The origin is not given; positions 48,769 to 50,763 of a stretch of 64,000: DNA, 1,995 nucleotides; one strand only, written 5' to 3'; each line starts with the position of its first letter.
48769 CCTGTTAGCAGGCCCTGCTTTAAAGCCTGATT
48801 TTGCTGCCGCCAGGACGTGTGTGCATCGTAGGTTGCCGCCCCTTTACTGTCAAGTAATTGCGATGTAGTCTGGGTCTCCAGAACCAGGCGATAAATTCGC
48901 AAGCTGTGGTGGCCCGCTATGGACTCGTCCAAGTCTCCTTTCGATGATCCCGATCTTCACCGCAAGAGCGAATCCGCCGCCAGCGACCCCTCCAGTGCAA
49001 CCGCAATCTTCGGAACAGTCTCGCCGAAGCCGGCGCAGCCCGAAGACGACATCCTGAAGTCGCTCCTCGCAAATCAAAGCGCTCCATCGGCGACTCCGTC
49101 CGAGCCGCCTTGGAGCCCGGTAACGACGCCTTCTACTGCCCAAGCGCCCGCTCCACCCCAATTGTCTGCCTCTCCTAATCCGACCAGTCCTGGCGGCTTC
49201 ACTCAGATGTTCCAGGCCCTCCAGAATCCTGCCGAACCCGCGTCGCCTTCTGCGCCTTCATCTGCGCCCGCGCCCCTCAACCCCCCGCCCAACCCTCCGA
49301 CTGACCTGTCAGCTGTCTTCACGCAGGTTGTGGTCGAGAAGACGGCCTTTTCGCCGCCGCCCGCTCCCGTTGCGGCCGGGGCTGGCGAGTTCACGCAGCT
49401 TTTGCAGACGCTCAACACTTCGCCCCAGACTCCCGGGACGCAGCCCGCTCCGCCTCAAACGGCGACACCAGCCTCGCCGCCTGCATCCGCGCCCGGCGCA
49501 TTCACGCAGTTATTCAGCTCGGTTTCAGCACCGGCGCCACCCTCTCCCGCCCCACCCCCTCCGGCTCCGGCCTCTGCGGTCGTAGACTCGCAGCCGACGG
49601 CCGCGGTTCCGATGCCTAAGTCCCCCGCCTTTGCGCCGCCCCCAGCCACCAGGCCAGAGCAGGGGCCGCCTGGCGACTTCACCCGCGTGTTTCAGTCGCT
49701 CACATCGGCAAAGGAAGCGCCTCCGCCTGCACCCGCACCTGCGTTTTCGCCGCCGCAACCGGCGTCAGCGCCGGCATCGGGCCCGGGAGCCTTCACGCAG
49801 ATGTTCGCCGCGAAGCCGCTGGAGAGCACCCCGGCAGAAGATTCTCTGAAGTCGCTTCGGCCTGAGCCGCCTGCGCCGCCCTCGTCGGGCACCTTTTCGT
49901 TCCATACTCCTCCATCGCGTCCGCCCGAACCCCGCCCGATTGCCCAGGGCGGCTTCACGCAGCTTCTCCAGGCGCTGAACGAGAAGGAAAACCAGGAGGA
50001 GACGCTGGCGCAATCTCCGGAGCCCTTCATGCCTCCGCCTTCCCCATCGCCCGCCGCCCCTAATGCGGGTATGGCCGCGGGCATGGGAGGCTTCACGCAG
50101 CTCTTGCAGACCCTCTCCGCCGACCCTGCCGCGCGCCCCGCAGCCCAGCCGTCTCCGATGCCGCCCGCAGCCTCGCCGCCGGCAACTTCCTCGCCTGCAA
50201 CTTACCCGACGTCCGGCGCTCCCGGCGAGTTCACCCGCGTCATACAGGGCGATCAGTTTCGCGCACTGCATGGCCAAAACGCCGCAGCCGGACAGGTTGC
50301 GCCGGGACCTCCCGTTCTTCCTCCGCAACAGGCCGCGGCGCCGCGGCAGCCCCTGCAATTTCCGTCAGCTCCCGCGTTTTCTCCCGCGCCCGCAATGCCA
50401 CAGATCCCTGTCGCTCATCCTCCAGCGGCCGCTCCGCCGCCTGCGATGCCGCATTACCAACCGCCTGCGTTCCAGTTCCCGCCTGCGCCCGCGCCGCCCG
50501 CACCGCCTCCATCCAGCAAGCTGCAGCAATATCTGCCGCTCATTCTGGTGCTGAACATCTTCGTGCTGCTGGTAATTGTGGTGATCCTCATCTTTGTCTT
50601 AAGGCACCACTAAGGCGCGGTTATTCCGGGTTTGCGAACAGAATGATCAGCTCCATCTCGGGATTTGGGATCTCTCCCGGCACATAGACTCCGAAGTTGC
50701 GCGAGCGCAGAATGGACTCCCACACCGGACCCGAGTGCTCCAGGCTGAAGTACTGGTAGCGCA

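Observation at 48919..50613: T6SS-embedded tail-anchored protein built from 9-11 copies of a G-x-F-T-[QR]-h-h-Q short motif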

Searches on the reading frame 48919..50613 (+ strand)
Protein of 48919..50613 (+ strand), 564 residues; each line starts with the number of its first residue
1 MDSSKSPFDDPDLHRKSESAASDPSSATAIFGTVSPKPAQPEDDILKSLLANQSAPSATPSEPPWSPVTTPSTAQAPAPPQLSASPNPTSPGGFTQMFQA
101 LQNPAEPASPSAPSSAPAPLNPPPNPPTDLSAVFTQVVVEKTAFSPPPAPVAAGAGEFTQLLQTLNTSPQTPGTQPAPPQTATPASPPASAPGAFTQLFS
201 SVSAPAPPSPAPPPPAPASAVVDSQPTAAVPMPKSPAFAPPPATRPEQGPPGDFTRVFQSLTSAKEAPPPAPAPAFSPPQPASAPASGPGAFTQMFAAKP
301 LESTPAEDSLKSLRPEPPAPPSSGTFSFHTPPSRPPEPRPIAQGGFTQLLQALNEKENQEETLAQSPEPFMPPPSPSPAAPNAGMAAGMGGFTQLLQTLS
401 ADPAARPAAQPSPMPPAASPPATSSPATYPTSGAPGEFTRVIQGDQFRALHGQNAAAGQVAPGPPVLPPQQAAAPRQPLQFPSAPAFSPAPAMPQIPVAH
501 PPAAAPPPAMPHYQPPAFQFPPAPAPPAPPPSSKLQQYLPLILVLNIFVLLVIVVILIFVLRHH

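Call 4: search_protein_families(library=pfam, proteins=[window:48919-50613:+], max_evalue=0.1)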
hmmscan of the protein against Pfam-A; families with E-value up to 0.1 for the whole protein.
window:48919-50613:+ (564 aa): 0 families

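Call 9: find_homologous_proteins(query=window:48919-50610:+, max_evalue=0.001)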
Query window:48919-50610:+ (564 aa): 102 proteins with E <= 0.001 among 8000 candidates.
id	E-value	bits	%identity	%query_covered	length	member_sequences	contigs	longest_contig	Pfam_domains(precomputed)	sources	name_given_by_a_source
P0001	8.2e-154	532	58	100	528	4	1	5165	-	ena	-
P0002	5.3e-141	490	55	100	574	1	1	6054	-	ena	-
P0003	6.2e-137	476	54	100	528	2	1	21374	-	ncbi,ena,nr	ncbi:MAG: hypothetical protein JOZ83_11940 [Silvibacterium sp.]|nr:hypothetical protein [Silvibacter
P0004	1.1e-120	423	52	100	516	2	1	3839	-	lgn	-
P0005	6.6e-117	410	49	80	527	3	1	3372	-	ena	-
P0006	5.6e-107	377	48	81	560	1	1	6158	-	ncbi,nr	ncbi:MAG TPA: hypothetical protein VHT28_05915 [Silvibacterium sp.]|nr:hypothetical protein [Silviba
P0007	2.7e-99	352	46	80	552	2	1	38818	-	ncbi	ncbi:MAG: hypothetical protein WBX22_22945 [Silvibacterium sp.]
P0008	3.7e-99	352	46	97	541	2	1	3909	-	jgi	jgi:hypothetical protein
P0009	5.3e-98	348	44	97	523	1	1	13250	-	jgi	jgi:hypothetical protein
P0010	4.0e-92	328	46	80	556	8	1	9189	-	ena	-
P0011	3.7e-83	299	42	100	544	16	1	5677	-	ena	-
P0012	6.9e-74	268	88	6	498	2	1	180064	-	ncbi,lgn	-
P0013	3.2e-71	259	42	100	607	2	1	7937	-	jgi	jgi:hypothetical protein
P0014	7.6e-71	258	39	100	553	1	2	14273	-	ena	-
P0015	1.4e-69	254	43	100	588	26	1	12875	-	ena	-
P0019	4.8e-62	229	40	95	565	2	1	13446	-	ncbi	-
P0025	1.1e-56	211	45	55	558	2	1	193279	-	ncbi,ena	-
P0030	1.8e-43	168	63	5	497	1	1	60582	-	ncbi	-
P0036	2.6e-36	144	33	81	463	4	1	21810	-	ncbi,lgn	-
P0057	4.9e-18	84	31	84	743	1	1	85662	-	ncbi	-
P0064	1.1e-13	69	32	64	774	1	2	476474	-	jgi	jgi:hypothetical protein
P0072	4.7e-9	54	52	5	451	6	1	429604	-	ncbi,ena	-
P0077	2.0e-8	52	71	2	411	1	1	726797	-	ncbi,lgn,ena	-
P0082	3.1e-7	48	70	4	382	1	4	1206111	-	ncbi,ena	-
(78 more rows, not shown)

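Call 11: search_protein_families(library=ncbifam, proteins=[window:48919-50613:+], max_evalue=1)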
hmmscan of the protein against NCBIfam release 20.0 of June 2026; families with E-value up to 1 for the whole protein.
window:48919-50613:+ (564 aa): 0 families

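Call 16: find_related_loci(query=A2, collection=genome_contigs, flank=10000)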
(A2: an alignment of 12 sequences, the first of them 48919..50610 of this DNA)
Query A2 (564 aa) in genome_contigs; peptide patterns used: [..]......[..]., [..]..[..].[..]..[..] (x = any residue, [..] = any of these).
162 stretches matched a pattern; 55 encode a relative of the query (tblastn E <= 1e-3); 55 distinct loci.
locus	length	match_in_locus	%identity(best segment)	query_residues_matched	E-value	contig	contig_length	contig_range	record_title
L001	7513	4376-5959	55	1-564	7e-105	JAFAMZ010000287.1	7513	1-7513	MAG: Silvibacterium sp. isolate CP_BE_RX_R2_7 BE_RX_R2_k147_2889203, whole genome shotgun sequence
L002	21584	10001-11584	59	1-564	4e-99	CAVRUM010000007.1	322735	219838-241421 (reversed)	MAG: uncultured Acidobacteriaceae bacterium isolate MFD02248.bin.1.115 genome assembly, contig: contig_39688, whole geno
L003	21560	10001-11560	49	1-546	2e-91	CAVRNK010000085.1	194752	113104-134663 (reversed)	MAG: uncultured Acidobacteriaceae bacterium isolate MFD04463.bin.2.146 genome assembly, contig: contig_60132, whole geno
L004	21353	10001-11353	46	1-454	9e-84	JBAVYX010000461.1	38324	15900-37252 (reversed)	MAG: Silvibacterium sp. isolate MFD01830_ilm_asm_bin49 k127_221410, whole genome shotgun sequence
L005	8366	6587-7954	46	1-454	5e-79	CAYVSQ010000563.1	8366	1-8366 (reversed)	MAG TPA_asm: uncultured Acidobacteriaceae bacterium isolate binchicken_co131_455 genome assembly, contig: k141_731265, w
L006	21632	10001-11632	42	1-564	6e-79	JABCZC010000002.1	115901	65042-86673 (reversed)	MAG: Acidobacteria bacterium isolate Inc-BW-C-12-O_MAG36 Ga0210391_10000074, whole genome shotgun sequence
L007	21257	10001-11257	49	1-450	6e-78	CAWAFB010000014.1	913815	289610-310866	MAG: uncultured Acidobacteriaceae bacterium isolate MFD00731.bin.3.65 genome assembly, contig: contig_3673, whole genome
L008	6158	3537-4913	48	1-456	2e-70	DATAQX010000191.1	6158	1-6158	MAG TPA_asm: Silvibacterium sp. isolate SMAG_U5478 k141_1700870, whole genome shotgun sequence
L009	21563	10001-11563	45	1-546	5e-70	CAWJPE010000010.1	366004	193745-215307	MAG: uncultured Acidobacteriota bacterium isolate MFD04463.bin.1.45 genome assembly, contig: contig_8115, whole genome s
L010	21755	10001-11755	39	1-564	6e-49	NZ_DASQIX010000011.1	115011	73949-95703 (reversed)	MAG: Alloacidobacterium sp. isolate SMAG_U11870 k141_5177203, whole genome shotgun sequence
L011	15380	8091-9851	43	1-564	6e-49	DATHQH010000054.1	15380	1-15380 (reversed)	MAG TPA_asm: Alloacidobacterium sp. isolate SMAG_U12734 k141_3381908, whole genome shotgun sequence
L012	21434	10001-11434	38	1-564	5e-48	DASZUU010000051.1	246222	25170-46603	MAG TPA_asm: Alloacidobacterium sp. isolate SMAG_U6113 k141_514105, whole genome shotgun sequence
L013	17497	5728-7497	40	1-564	1e-45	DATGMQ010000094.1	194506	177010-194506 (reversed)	MAG TPA_asm: Alloacidobacterium sp. isolate SMAG_U9916 k141_473923, whole genome shotgun sequence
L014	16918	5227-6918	40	1-564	2e-45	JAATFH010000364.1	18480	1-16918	MAG: Acidobacteriales bacterium isolate bin_2 k141_3595004, whole genome shotgun sequence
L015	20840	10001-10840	58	251-546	2e-44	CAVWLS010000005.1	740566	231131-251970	MAG: uncultured Acidobacteriota bacterium isolate MFD04463.bin.1.49 genome assembly, contig: contig_28870, whole genome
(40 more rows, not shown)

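Call 20: find_encoding_contigs(protein=P0082, flank=10000, max_places=2)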
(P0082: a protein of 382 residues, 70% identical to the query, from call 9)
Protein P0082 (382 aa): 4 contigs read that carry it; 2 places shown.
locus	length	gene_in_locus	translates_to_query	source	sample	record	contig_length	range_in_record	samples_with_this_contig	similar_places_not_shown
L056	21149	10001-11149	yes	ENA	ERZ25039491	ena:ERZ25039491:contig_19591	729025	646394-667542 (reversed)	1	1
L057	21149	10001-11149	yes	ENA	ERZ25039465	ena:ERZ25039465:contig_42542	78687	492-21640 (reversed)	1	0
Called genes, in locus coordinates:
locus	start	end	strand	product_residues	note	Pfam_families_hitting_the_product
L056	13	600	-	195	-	-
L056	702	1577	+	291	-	PF11845:Tll0287-like, PF00672:HAMP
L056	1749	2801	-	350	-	PF00069:Pkinase, PF07714:PK_Tyr_Ser-Thr, PF01636:APH (faint), PF03109:ABC1 (weak), PF26309:DUF8082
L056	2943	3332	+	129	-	PF14107:DUF4280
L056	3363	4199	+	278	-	PF00481:PP2C, PF13672:PP2C_2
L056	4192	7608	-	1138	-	PF14331:IcmF-related_N, PF06761:IcmF-related, PF06744:IcmF_C (weak)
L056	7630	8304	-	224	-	PF09850:DotU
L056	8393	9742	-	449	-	-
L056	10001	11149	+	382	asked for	-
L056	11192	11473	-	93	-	-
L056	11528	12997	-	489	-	PF05402:PqqD (faint), PF05175:MTS, PF06325:PrmA (weak), PF13847:Methyltransf_31, PF25004:DUF7782 (weak)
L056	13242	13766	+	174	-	PF05591:T6SS_VipA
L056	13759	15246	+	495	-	PF05943:VipB, PF18945:VipB_2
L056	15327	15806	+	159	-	PF05638:T6SS_HCP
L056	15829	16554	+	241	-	PF07024:ImpE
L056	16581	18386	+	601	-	PF06812:ImpA_N, PF16989:T6SS_VasJ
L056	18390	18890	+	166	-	PF04965:GPW_gp25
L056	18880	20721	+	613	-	PF05947:T6SS_TssF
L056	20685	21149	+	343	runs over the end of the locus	PF06996:T6SS_TssG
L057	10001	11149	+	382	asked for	-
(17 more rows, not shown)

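Call 21: find_encoding_contigs(protein=P0064, flank=10000, max_places=2)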
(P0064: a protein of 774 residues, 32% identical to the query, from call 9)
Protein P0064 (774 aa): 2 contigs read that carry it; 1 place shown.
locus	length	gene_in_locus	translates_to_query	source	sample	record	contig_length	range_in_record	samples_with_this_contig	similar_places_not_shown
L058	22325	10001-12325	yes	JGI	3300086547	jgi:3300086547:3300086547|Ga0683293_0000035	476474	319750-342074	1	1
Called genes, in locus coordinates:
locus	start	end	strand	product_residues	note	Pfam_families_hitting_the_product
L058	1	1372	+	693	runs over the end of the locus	PF14561:TPR_20 (faint), PF13432:TPR_16 (weak), PF13414:TPR_11 (weak), PF14559:TPR_19, PF13432:TPR_16 (weak), PF07719:TPR_2 (weak), PF13414:TPR_11 (weak), PF13432:TPR_16, +17 more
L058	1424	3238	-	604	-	PF01839:FG-GAP (faint), PF13517:FG-GAP_3, PF07593:UnbV_ASPIC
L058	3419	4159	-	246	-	PF00481:PP2C, PF13672:PP2C_2, PF07228:SpoIIE (faint)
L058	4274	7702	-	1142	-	PF14331:IcmF-related_N, PF06761:IcmF-related, PF21070:IcmF_helical, PF06744:IcmF_C (weak)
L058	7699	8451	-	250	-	PF09850:DotU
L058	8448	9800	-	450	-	PF05936:T6SS_VasE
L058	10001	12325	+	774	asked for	-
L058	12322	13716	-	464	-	PF05936:T6SS_VasE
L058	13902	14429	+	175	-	PF05591:T6SS_VipA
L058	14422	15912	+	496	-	PF05943:VipB, PF18945:VipB_2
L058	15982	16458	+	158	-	PF05638:T6SS_HCP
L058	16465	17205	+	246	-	PF07024:ImpE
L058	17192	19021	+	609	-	PF06812:ImpA_N, PF16989:T6SS_VasJ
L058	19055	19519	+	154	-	PF04965:GPW_gp25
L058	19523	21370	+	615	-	PF05947:T6SS_TssF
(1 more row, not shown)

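Call 22: find_encoding_contigs(protein=P0072, flank=10000, max_places=2)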
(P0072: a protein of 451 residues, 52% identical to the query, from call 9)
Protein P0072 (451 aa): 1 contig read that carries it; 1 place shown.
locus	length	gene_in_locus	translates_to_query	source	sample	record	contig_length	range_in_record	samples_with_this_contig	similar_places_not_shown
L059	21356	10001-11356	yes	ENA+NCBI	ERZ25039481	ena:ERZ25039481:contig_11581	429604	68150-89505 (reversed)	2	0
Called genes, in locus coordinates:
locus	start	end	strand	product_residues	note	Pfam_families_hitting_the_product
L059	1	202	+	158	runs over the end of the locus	PF13671:AAA_33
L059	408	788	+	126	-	-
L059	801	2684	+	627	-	PF00664:ABC_membrane, PF00005:ABC_tran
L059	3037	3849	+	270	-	PF09339:HTH_IclR, PF01614:IclR_C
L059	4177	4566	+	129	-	PF14107:DUF4280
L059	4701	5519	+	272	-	PF00481:PP2C, PF13672:PP2C_2, PF07228:SpoIIE (faint)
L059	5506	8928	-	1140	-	PF14331:IcmF-related_N, PF06761:IcmF-related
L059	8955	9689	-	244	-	PF09850:DotU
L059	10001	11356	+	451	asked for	-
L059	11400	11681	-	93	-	-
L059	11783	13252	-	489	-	PF05175:MTS, PF06325:PrmA, PF13649:Methyltransf_25 (weak), PF13847:Methyltransf_31, PF25004:DUF7782 (weak)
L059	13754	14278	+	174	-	PF05591:T6SS_VipA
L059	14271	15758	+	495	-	PF05943:VipB, PF18945:VipB_2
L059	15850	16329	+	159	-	PF05638:T6SS_HCP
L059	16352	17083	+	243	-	PF14559:TPR_19 (faint), PF07024:ImpE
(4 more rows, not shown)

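Call 46: predict_structure(alignment_id=A2)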
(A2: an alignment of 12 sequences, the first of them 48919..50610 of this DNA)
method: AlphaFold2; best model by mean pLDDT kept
length: 564 residues; sequences in the alignment: 12
mean_pLDDT: 50.5   pTM: 0.20
mean pLDDT of the five models: 50.5, 49.0, 47.8, 40.4, 39.4
residues with pLDDT >= 90: 23; 70-90: 40; 50-70: 137; < 50: 364
segments of 3 or more residues with pLDDT < 50: 2-43, 54-63, 65-70, 72-76, 80-92, 106-120, 135-156, 167-177, 179-207, 209-212, 216-240, 243-249, 251-253, 260-267, 282-287, 289-291, 297-308, 322-338, 363-373, 376-391, 400-416, 421-467, 470-480
pLDDT, mean of each block of 10 residues (from residue 1): 45 39 41 39 53 45 45 46 42 63 52 42 54 48 40 49 52 42 39 41 41 49 40 43 46 50 45 50 46 47 46 55 43 47 62 69 46 45 42 51 41 47 42 39 42 41 46 42 55 52 54 72 81 81 95 97 90
secondary structure, 60 per line:
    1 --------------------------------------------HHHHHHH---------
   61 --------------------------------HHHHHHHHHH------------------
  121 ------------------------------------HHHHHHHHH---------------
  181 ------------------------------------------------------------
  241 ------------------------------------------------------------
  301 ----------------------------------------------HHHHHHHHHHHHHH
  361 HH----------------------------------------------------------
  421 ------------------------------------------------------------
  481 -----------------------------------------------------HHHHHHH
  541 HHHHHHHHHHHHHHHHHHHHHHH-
elements in order (helices of 4 or more, strands of 3 or more residues): H45-51 H93-102 H157-165 H347-362 H534-563

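Call 80: list_cluster_members(proteins=[P0057, P0072, P0077, P0082, P0012, P0025, P0030, P0036, P0019, window:48919-50610:+])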
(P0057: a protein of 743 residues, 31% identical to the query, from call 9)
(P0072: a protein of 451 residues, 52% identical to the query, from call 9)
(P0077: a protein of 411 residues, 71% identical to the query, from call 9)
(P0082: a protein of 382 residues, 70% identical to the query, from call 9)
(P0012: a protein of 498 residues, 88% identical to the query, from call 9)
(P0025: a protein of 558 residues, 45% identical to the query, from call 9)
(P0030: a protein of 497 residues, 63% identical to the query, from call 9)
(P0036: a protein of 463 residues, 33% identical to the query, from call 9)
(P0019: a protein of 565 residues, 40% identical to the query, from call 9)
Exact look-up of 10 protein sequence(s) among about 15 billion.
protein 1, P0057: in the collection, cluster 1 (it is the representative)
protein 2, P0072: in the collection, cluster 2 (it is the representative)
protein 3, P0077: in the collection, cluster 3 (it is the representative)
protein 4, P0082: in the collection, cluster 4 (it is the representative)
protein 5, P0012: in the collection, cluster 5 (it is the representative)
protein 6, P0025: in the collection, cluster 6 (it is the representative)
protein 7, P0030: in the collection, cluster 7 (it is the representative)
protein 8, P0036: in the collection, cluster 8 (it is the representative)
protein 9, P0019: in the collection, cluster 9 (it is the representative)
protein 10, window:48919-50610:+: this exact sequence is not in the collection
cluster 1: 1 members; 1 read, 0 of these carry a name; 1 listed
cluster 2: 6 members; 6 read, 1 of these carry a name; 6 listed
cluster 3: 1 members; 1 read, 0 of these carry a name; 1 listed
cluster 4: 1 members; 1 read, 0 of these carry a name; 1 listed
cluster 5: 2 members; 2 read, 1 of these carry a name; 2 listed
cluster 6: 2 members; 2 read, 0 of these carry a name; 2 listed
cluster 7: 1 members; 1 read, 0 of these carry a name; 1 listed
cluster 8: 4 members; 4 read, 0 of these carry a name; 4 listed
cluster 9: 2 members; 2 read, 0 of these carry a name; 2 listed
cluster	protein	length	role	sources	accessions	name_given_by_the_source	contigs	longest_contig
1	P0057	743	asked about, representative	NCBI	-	-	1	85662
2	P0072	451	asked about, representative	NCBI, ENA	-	-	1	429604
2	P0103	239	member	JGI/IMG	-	hypothetical protein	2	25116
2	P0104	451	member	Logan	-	-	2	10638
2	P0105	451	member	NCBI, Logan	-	-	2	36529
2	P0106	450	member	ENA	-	-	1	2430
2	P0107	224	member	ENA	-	-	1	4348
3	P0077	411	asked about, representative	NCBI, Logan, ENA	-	-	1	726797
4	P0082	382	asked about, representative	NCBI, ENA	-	-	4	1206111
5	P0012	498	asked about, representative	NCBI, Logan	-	-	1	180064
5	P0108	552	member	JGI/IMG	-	hypothetical protein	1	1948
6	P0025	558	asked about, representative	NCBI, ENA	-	-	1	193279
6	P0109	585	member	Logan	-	-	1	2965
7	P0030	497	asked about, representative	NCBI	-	-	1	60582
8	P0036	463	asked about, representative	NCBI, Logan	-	-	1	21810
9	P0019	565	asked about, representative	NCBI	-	-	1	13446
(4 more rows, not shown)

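Call 82: search_protein_representatives(alignment_id=A1)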
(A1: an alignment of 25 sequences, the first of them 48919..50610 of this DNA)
Query: 25 sequences, 512 profile positions. Proteins with E-value up to 0.001 (for the whole library): 1043; up to 1e-10: 583; up to 1e-30: 218. The best 150 are listed.
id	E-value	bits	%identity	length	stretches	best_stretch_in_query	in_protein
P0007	6.0e-145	500.9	-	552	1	24-512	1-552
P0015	1.1e-123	430.8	-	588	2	147-512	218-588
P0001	9.6e-121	421.0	-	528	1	24-512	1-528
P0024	1.6e-116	407.1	-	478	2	213-512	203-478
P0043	1.6e-114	400.5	-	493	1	24-512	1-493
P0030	7.4e-114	398.3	-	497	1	24-512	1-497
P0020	7.1e-113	395.1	-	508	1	24-512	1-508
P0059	2.9e-107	376.6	-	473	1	24-511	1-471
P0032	2.2e-102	360.5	-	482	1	24-512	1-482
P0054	8.6e-100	351.9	-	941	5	203-511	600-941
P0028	1.6e-97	344.4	-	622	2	163-512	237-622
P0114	1.2e-95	338.2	-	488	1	24-512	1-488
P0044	4.3e-94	333.1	-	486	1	24-512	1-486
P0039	4.5e-93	329.8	-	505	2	190-512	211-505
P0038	8.4e-93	328.9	-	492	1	24-512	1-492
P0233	2.0e-39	152.7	-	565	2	210-511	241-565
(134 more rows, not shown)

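Call 87: search_protein_families(library=pfam, alignment_id=A6, max_evalue=0.001)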
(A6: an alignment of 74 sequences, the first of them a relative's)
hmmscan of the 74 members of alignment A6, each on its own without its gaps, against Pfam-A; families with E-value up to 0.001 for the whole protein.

A. member 1, P0114 (488 aa): 0 families

B. families by the number of members that match (of 74 scanned): 0 families

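Call 88: find_encoding_contigs(protein=P0233, flank=8000, max_places=2)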
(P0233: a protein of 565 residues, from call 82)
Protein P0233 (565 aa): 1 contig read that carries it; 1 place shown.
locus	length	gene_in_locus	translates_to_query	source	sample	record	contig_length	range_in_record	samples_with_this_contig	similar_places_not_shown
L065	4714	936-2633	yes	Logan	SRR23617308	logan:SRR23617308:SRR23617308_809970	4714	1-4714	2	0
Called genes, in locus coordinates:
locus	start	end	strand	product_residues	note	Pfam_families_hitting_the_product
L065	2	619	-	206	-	?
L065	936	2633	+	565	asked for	-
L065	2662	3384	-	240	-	-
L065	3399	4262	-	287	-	-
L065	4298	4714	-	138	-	?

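Call 89: find_encoding_contigs(protein=P0057, flank=8000, max_places=2)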
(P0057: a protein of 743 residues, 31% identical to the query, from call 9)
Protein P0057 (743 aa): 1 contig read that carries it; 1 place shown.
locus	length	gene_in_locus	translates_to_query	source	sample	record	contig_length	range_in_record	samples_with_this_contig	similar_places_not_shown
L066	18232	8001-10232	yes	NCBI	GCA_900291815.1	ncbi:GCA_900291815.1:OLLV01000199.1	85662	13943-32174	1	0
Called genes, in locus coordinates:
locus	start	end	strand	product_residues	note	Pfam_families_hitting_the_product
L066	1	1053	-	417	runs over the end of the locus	PF02746:MR_MLE_N, PF13378:MR_MLE_C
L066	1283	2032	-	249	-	PF00481:PP2C, PF13672:PP2C_2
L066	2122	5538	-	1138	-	PF14331:IcmF-related_N, PF06761:IcmF-related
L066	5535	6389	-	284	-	PF09850:DotU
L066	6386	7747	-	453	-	PF05936:T6SS_VasE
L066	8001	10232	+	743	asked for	-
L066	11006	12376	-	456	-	PF05936:T6SS_VasE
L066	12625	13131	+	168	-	PF05591:T6SS_VipA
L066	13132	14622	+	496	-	PF05943:VipB, PF18945:VipB_2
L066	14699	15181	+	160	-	PF05638:T6SS_HCP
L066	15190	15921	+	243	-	PF14559:TPR_19 (faint), PF07024:ImpE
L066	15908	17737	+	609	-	PF06812:ImpA_N, PF16989:T6SS_VasJ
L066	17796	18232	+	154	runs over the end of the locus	PF04965:GPW_gp25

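Call 91: search_solved_structures(query=A2, max_evalue=1)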
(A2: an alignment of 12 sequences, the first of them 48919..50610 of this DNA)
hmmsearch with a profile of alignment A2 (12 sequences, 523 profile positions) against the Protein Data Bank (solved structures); distinct sequences matched with E-value up to 1: 0.

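Call 92: search_protein_families(library=padloc, proteins=[window:48919-50613:+], max_evalue=1)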
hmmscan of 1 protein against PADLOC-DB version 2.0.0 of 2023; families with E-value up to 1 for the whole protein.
window:48919-50613:+ (564 aa): 0 families
